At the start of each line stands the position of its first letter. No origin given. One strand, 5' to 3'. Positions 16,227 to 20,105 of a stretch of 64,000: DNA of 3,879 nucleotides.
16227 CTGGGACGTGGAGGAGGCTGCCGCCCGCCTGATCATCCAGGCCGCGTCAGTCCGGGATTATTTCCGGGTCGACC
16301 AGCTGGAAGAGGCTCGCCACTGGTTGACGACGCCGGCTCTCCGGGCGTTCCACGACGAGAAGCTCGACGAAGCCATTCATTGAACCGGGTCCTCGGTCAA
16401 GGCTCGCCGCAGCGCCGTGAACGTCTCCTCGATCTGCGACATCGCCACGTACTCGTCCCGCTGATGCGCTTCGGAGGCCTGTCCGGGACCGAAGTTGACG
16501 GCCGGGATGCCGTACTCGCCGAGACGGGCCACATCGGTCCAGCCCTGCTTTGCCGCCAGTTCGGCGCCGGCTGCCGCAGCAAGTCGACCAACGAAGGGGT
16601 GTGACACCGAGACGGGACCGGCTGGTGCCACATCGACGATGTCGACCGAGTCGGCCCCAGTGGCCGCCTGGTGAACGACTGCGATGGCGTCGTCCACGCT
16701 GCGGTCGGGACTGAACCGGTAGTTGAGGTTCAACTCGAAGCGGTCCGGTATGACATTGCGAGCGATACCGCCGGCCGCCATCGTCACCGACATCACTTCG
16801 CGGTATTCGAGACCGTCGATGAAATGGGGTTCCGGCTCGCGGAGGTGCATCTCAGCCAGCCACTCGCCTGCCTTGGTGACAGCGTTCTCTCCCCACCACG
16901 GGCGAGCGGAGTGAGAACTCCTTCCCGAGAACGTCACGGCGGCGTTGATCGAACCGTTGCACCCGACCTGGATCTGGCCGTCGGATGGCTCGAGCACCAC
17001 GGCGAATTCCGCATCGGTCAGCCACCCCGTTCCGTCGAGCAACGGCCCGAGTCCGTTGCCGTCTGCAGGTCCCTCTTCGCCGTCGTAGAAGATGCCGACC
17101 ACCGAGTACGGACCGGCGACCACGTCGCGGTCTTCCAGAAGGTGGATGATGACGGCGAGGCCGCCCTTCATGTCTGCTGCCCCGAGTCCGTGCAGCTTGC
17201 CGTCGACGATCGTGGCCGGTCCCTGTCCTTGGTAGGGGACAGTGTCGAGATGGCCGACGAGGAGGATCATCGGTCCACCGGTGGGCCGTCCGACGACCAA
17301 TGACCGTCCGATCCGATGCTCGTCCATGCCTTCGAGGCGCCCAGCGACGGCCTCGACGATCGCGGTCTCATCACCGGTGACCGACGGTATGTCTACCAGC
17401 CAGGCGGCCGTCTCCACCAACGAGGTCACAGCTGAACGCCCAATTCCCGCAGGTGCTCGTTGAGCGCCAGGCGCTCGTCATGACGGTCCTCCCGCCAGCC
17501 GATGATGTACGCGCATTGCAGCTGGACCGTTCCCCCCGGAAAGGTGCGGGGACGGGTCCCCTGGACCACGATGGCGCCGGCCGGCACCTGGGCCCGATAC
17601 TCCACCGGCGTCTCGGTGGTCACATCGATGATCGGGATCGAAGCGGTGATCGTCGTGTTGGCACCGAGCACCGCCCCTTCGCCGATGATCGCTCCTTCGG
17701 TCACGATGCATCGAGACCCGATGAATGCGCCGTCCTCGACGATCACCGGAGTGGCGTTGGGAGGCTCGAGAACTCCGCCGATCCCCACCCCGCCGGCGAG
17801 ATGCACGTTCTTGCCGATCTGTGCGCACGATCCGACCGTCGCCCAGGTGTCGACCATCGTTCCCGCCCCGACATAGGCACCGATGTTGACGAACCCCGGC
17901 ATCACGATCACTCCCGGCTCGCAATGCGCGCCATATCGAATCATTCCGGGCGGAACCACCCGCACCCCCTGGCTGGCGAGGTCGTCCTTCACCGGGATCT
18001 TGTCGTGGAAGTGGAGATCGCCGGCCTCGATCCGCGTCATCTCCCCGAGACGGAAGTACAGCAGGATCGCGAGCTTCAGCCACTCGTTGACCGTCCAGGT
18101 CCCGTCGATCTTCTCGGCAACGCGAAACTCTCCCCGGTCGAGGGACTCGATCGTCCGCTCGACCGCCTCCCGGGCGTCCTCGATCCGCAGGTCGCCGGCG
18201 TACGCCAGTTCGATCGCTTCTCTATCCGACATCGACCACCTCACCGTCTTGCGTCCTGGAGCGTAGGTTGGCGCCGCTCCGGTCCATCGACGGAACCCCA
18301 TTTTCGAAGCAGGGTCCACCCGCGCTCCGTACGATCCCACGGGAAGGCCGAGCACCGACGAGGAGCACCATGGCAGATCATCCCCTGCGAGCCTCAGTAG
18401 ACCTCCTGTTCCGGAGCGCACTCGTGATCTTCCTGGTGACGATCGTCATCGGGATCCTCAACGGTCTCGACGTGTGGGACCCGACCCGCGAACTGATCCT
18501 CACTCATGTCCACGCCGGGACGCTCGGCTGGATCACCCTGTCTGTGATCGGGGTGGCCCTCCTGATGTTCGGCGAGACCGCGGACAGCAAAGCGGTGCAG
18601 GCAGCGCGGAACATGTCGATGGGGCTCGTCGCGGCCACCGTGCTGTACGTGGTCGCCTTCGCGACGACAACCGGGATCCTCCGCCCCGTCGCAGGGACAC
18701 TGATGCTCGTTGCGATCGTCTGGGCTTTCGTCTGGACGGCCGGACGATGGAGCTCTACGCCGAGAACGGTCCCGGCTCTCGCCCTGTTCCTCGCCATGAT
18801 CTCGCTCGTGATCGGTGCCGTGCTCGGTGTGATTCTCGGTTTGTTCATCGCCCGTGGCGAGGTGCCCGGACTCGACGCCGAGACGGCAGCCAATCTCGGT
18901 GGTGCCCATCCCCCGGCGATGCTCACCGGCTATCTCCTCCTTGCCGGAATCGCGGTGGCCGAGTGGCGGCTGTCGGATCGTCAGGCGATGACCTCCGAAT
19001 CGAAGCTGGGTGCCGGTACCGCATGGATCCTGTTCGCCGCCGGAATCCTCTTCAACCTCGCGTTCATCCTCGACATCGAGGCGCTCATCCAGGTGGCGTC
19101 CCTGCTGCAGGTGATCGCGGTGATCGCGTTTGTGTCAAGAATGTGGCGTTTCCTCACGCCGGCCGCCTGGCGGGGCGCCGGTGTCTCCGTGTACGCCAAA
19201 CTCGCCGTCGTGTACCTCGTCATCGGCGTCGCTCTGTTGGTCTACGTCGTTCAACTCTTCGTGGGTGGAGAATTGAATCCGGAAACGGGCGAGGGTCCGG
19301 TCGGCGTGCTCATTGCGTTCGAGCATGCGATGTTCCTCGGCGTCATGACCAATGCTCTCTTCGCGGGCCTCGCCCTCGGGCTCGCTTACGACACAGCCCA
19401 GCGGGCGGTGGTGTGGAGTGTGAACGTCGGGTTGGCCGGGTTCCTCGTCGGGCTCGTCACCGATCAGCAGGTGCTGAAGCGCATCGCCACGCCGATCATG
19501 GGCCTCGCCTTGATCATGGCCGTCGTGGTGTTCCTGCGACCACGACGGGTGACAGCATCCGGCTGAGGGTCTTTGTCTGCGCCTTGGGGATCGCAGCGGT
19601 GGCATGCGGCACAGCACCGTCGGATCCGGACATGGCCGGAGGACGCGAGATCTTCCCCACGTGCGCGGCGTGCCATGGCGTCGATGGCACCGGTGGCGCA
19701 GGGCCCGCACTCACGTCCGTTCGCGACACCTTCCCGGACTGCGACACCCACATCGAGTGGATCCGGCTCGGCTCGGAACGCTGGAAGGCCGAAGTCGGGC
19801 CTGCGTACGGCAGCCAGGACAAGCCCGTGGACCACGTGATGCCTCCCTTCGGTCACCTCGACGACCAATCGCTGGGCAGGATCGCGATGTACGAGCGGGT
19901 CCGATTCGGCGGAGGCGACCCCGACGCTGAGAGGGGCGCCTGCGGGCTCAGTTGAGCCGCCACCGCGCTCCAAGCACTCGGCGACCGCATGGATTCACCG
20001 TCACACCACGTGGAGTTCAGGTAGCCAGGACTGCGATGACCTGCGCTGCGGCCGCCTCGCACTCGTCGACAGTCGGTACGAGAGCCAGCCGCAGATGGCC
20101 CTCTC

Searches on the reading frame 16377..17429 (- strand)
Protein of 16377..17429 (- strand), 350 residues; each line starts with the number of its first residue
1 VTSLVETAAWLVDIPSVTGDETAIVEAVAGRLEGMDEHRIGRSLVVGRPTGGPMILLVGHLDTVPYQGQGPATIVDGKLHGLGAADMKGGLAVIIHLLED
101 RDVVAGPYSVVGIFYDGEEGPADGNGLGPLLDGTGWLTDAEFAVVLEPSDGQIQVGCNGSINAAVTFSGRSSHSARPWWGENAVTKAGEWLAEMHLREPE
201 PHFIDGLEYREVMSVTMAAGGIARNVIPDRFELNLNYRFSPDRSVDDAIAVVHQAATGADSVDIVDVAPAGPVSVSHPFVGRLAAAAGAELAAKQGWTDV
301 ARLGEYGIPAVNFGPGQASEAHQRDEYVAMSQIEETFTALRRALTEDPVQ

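Call 74: search_protein_families(library=pfam, proteins=[window:16377-17429:-], max_evalue=0.00001)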
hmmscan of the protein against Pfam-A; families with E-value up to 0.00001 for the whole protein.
window:16377-17429:- (350 aa): 2 families
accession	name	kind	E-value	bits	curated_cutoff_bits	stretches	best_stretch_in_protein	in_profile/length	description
PF01546.33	Peptidase_M20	-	3e-24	86.5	24.6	1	56-345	1-205/206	Peptidase family M20/M25/M40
PF07687.19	M20_dimer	-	5.4e-14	52.5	21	1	158-256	4-99/107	Peptidase dimerisation domain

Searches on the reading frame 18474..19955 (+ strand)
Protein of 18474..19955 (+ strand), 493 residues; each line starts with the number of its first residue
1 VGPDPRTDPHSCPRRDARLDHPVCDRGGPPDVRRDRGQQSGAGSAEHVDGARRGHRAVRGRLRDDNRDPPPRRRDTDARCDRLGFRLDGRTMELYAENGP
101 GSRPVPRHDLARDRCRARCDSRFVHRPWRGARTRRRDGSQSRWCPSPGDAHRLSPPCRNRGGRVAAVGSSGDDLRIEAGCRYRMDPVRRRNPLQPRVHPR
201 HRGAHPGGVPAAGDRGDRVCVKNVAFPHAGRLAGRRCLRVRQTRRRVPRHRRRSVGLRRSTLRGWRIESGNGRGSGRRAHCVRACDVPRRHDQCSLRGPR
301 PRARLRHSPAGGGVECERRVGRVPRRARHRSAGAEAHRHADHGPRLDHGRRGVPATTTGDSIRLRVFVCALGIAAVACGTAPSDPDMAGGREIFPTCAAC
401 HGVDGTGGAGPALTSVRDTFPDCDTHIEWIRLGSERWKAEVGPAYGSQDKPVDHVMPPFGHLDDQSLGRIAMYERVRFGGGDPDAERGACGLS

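Call 74: search_protein_families(library=pfam, proteins=[window:18474-19955:+], max_evalue=0.00001)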
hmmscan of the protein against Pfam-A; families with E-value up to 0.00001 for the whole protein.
window:18474-19955:+ (493 aa): 1 family
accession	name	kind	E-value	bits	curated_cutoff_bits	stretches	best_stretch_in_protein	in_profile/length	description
PF00034.26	Cytochrom_C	-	2.7e-06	29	21.3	1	389-473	3-85/90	Cytochrome c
